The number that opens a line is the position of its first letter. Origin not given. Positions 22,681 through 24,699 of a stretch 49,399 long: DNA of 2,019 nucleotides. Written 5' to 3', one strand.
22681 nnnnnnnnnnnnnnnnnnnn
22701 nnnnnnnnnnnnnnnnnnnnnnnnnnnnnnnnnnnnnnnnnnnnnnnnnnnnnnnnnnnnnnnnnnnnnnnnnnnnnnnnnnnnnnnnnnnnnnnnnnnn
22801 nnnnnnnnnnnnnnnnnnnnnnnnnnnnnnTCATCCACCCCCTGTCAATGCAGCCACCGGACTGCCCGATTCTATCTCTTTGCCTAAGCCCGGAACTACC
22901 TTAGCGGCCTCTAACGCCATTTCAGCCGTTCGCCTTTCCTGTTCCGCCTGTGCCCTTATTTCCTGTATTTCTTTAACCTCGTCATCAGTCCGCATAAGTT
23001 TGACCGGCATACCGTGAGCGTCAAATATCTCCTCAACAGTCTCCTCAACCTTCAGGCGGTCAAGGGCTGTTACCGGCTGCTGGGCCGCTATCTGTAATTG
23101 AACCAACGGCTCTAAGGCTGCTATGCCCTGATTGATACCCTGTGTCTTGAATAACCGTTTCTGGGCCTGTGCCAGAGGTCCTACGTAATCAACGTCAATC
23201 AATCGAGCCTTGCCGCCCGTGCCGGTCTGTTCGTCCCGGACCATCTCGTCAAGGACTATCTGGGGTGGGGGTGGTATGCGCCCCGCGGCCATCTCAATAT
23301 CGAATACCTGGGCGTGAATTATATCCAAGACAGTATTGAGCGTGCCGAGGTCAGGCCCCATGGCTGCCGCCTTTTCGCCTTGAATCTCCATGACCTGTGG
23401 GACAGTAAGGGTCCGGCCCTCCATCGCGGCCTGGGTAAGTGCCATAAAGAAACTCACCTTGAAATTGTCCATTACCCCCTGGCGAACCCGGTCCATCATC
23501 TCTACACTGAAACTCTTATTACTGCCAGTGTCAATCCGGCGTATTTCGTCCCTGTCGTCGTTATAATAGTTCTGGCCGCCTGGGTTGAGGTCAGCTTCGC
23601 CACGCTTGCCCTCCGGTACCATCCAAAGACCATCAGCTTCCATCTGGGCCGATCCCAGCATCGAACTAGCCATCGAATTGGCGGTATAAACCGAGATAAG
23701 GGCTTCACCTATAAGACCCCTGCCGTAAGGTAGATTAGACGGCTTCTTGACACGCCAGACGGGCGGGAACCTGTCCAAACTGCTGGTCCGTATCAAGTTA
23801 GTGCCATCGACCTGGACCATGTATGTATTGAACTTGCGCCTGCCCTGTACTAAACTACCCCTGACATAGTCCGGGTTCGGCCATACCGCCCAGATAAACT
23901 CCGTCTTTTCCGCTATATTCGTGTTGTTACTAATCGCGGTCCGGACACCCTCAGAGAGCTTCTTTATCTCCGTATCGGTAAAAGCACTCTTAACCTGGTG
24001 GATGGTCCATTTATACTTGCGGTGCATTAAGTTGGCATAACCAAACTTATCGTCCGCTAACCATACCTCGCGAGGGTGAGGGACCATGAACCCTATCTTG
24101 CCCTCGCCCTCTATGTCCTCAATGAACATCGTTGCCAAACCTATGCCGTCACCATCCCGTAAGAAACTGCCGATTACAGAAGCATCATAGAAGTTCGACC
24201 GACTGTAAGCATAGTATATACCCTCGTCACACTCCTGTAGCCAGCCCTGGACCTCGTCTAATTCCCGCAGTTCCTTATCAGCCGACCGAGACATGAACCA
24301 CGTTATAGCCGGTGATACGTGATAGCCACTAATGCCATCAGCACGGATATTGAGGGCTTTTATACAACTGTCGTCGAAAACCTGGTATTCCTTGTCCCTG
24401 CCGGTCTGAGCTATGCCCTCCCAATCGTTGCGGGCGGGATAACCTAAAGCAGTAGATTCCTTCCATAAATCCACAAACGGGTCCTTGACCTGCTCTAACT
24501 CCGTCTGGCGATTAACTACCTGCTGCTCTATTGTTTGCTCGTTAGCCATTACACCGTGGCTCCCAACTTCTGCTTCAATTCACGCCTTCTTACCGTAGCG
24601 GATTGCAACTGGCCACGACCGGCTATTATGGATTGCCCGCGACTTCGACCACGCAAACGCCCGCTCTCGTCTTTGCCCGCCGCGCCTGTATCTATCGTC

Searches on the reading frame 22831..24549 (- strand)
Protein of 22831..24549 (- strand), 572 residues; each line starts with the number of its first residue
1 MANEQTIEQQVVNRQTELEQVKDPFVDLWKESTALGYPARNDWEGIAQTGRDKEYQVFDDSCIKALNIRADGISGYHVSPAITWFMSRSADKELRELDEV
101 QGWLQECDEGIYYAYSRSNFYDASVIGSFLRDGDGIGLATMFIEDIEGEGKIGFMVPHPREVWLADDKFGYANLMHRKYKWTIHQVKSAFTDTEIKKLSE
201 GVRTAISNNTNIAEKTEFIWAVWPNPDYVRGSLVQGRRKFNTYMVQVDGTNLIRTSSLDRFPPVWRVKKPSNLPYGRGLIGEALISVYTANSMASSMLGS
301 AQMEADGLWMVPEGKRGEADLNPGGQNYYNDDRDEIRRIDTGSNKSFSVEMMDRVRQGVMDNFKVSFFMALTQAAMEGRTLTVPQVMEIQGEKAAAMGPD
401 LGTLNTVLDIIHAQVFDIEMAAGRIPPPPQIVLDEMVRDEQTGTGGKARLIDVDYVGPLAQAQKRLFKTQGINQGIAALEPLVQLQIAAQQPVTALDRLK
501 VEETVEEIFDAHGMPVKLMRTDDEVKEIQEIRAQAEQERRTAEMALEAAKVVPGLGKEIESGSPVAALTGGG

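Call 3: search_protein_families(library=pfam, proteins=[window:22831-24549:-], max_evalue=0.01)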
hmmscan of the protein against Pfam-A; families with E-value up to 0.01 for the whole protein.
window:22831-24549:- (572 aa): 1 family
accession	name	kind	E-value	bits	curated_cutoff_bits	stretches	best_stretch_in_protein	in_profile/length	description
PF12236.14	Head-tail_con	-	1.8e-69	234.9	27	1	10-518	3-488/489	Bacteriophage head to tail connecting protein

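Call 4: search_protein_families(library=phrogs, proteins=[window:22831-24549:-], max_evalue=0.01)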
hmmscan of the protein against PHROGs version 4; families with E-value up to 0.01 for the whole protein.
window:22831-24549:- (572 aa): 4 families
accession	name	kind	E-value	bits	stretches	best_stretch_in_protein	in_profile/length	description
phrog_332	-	connector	1.2e-63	216.3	1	3-556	6-542/560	head-tail adaptor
phrog_21643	-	unknown function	3.2e-24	86.5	1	289-550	3-243/268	-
phrog_21528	-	unknown function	2.7e-22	80.3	1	8-228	3-219/224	-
phrog_449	-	connector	1.1e-05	25.2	1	483-551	441-507/520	head-tail adaptor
